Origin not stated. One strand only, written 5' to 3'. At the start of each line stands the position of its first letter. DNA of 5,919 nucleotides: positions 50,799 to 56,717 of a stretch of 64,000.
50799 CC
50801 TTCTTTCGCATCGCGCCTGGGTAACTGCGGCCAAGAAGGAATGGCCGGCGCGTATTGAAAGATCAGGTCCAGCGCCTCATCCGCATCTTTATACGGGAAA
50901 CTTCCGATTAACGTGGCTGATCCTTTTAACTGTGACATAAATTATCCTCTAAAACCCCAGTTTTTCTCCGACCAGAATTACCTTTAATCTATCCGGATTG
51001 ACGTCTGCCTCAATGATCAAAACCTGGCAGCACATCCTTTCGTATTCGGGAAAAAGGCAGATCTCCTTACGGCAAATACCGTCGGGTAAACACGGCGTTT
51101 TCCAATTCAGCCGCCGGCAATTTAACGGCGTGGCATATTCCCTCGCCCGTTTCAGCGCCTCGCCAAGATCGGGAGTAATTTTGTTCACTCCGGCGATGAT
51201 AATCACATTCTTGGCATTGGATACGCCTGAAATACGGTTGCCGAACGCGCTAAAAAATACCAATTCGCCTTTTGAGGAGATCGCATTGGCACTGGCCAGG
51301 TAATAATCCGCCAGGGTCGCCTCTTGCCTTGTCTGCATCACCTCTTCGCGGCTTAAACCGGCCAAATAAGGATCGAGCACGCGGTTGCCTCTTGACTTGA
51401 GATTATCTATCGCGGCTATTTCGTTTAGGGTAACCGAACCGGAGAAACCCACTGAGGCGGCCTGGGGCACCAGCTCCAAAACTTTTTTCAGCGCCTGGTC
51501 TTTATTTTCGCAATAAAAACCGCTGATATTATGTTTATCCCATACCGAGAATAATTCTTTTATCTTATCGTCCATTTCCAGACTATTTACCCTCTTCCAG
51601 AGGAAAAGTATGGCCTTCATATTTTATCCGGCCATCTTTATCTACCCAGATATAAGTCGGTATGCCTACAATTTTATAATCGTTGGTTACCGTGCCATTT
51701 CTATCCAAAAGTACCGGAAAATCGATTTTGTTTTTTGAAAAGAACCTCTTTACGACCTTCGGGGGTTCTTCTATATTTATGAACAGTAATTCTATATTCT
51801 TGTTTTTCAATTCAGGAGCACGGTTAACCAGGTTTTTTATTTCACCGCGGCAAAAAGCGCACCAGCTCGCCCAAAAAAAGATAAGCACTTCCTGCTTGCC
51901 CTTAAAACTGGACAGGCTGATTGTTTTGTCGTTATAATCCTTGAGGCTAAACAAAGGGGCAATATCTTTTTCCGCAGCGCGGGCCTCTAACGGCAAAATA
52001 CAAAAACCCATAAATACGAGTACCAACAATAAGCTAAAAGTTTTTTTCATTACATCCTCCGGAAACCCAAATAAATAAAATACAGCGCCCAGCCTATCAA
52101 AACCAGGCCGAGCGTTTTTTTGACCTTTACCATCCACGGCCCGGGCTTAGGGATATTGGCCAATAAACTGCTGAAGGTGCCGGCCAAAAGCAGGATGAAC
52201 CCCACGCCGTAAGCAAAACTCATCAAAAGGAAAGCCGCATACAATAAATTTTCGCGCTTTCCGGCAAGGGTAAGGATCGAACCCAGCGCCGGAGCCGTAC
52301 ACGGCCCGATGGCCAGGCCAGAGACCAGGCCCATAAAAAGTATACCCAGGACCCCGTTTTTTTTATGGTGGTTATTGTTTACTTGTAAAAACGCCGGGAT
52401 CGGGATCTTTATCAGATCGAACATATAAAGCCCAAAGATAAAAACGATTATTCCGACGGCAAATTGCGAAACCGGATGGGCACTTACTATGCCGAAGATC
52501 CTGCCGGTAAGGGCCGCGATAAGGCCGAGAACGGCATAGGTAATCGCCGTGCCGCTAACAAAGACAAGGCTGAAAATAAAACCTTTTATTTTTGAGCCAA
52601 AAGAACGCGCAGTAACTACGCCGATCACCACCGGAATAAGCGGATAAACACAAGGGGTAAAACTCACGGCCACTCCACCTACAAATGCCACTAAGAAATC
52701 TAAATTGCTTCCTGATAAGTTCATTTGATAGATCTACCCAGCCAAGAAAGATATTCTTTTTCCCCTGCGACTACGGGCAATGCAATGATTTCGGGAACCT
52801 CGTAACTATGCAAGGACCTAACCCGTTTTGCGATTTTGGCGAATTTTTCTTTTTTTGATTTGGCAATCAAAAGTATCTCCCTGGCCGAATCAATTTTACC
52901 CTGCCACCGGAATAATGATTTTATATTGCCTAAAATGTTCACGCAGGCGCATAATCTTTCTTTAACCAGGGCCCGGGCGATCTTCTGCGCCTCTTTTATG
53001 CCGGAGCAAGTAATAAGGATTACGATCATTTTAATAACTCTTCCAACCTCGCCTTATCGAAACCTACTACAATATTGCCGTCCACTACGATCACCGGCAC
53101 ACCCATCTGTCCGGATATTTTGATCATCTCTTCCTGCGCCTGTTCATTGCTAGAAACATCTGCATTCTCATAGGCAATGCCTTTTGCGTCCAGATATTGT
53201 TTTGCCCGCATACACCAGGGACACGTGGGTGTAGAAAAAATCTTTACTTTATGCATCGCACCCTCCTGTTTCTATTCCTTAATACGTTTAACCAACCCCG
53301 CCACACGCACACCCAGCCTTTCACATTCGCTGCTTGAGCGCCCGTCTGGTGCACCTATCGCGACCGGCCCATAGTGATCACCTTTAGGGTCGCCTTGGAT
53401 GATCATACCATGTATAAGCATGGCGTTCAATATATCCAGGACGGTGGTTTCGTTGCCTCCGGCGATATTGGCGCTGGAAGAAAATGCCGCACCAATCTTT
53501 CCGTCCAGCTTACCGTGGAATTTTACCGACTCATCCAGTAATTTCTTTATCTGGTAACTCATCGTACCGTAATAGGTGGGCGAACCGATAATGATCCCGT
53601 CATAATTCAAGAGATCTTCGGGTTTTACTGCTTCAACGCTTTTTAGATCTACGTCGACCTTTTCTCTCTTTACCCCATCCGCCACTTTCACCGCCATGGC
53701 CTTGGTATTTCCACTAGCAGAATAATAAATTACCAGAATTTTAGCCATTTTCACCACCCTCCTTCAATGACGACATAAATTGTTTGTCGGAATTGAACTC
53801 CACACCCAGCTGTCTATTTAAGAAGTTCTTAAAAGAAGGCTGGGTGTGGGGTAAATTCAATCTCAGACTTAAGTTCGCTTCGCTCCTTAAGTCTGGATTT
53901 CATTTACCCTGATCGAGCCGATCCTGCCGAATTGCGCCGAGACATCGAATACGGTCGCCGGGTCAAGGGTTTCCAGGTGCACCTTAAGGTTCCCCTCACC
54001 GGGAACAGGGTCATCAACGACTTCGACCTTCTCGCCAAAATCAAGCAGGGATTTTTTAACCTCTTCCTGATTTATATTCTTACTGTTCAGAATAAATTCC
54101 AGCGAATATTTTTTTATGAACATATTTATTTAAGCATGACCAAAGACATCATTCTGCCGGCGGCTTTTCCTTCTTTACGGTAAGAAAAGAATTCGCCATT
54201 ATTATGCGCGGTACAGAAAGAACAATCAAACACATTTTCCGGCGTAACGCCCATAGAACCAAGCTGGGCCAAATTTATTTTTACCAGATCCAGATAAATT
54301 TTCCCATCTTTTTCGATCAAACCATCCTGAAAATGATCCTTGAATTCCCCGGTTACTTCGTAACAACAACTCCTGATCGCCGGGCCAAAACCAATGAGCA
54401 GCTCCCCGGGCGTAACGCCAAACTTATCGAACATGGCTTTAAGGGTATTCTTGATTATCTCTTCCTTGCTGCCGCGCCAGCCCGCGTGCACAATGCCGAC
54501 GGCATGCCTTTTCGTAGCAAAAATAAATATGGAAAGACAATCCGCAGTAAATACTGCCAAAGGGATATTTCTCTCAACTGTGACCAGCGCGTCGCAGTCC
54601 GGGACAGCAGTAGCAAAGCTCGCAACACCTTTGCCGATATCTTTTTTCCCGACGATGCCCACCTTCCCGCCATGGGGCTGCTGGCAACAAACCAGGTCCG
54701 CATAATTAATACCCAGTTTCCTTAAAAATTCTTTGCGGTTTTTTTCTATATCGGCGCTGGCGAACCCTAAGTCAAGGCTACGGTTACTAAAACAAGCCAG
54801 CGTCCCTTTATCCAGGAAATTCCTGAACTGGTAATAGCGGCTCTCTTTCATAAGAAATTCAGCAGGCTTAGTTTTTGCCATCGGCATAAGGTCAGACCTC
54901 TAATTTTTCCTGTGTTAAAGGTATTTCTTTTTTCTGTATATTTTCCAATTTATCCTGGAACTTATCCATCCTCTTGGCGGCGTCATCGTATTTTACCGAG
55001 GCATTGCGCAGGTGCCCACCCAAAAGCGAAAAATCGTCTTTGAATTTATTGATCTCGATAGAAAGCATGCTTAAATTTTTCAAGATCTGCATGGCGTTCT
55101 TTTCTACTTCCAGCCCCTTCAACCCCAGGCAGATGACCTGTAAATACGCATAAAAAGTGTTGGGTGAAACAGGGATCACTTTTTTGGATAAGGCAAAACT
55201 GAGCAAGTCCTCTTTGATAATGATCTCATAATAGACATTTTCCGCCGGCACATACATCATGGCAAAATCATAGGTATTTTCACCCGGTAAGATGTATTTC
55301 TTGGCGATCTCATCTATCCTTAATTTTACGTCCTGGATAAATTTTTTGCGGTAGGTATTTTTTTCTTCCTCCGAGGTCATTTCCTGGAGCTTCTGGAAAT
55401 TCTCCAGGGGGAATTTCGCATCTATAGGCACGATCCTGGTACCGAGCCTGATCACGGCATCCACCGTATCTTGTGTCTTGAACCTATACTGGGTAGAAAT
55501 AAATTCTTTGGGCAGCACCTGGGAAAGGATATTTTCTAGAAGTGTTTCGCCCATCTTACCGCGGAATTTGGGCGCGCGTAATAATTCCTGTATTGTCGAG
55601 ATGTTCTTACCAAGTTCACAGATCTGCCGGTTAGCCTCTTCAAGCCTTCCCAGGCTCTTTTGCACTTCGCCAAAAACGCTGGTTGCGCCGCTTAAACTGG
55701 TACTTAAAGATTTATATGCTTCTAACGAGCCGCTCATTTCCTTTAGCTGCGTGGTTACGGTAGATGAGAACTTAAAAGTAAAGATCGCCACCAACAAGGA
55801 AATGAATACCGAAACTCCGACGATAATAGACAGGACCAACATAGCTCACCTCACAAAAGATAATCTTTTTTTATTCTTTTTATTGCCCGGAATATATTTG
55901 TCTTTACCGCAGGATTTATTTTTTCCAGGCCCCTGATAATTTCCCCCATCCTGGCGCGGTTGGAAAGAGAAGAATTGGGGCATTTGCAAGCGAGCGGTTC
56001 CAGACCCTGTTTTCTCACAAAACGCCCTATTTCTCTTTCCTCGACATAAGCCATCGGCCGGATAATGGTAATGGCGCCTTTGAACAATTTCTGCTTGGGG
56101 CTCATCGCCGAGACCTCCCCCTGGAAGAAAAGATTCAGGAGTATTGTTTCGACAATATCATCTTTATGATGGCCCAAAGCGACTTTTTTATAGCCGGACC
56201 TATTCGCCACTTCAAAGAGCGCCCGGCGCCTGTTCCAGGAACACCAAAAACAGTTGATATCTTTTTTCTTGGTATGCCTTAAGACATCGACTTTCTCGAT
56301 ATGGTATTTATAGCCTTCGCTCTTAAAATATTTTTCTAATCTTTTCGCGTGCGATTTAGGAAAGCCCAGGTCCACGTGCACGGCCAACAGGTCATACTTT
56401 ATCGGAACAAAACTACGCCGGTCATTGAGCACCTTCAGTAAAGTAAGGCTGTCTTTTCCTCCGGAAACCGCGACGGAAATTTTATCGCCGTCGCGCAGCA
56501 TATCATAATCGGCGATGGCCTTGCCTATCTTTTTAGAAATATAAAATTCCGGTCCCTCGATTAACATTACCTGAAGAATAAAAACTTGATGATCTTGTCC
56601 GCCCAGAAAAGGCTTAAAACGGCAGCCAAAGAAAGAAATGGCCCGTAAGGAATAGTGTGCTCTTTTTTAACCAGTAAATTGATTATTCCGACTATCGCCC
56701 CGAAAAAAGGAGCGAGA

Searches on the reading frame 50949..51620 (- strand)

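Call 73: search_protein_families(library=pfam, proteins=[window:50949-51620:-], max_evalue=0.00001)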
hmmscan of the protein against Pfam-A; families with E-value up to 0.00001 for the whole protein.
window:50949-51620:- (223 aa): 1 family
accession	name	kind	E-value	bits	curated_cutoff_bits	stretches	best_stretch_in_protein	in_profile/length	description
PF02589.21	LUD_dom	-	4.4e-36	124.8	22.6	1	29-217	10-189/189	LUD domain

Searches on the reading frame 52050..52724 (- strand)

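Call 73: search_protein_families(library=pfam, proteins=[window:52050-52724:-], max_evalue=0.00001)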
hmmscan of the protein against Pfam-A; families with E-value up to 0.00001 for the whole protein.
window:52050-52724:- (224 aa): 2 families
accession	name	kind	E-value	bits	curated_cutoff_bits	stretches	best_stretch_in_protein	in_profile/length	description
PF02683.22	DsbD_TM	-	2.8e-41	141.6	27.1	1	11-217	5-215/219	Cytochrome C biogenesis protein transmembrane domain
PF13386.12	DsbD_2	-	4.9e-09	36.8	24.9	1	13-190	2-179/199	Cytochrome C biogenesis protein transmembrane region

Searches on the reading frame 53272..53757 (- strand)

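Call 73: search_protein_families(library=pfam, proteins=[window:53272-53757:-], max_evalue=0.00001)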
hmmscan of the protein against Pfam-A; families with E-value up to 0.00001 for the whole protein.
window:53272-53757:- (161 aa): 5 families
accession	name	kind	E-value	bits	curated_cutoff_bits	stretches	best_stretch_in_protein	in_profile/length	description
PF03358.20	FMN_red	-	4e-11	43.2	24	1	48-121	67-140/152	NADPH-dependent FMN reductase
PF12724.12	Flavodoxin_5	-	1e-10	42.5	27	1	8-94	1-83/145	Flavodoxin domain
PF00258.30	Flavodoxin_1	-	6.5e-10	39.8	25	1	9-80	1-74/143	Flavodoxin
PF12641.12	Flavodoxin_3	-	7.1e-06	26.4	27.5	1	8-75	1-64/160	Flavodoxin domain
PF12682.12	Flavodoxin_4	-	9.4e-06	25.6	24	0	6-30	1-25/155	Flavodoxin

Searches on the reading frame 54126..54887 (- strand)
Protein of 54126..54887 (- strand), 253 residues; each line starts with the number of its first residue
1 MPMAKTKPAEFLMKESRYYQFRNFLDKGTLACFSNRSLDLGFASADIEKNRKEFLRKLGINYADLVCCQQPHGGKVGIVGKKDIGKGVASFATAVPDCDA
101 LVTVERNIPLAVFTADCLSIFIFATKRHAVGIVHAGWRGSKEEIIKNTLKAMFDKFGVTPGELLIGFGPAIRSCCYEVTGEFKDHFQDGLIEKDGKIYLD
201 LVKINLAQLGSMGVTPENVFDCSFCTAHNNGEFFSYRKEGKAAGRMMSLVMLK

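Call 73: search_protein_families(library=pfam, proteins=[window:54126-54887:-], max_evalue=0.00001)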
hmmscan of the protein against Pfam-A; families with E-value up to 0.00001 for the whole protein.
window:54126-54887:- (253 aa): 1 family
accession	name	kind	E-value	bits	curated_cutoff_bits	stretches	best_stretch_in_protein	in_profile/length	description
PF02578.20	Cu-oxidase_4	-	1.3e-59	202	22.9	1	40-251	21-238/238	Multi-copper polyphenol oxidoreductase laccase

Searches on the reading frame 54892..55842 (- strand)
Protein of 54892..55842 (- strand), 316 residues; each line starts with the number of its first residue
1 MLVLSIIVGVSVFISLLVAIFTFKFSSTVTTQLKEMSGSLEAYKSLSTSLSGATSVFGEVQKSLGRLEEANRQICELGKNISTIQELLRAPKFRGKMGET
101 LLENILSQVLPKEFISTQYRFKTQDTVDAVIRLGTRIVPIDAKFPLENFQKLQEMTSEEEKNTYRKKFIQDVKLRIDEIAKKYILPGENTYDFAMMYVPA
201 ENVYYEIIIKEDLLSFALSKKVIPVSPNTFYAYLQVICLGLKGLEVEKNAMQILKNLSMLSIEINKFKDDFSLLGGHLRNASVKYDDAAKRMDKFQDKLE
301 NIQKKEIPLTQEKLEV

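Call 73: search_protein_families(library=pfam, proteins=[window:54892-55842:-], max_evalue=0.00001)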
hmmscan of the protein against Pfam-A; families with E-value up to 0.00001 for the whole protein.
window:54892-55842:- (316 aa): 1 family
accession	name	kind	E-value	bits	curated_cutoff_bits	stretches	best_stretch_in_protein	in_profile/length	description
PF02646.22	RmuC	-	1.3e-52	179.2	26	1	48-306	16-285/291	RmuC family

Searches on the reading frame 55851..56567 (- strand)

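Call 73: search_protein_families(library=pfam, proteins=[window:55851-56567:-], max_evalue=0.00001)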
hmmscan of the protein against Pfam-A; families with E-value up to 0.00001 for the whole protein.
window:55851-56567:- (238 aa): 1 family
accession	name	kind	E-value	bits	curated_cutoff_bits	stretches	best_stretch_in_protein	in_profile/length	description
PF01171.26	ATP_bind_3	-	1.4e-20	74.3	27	1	30-190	2-162/182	PP-loop family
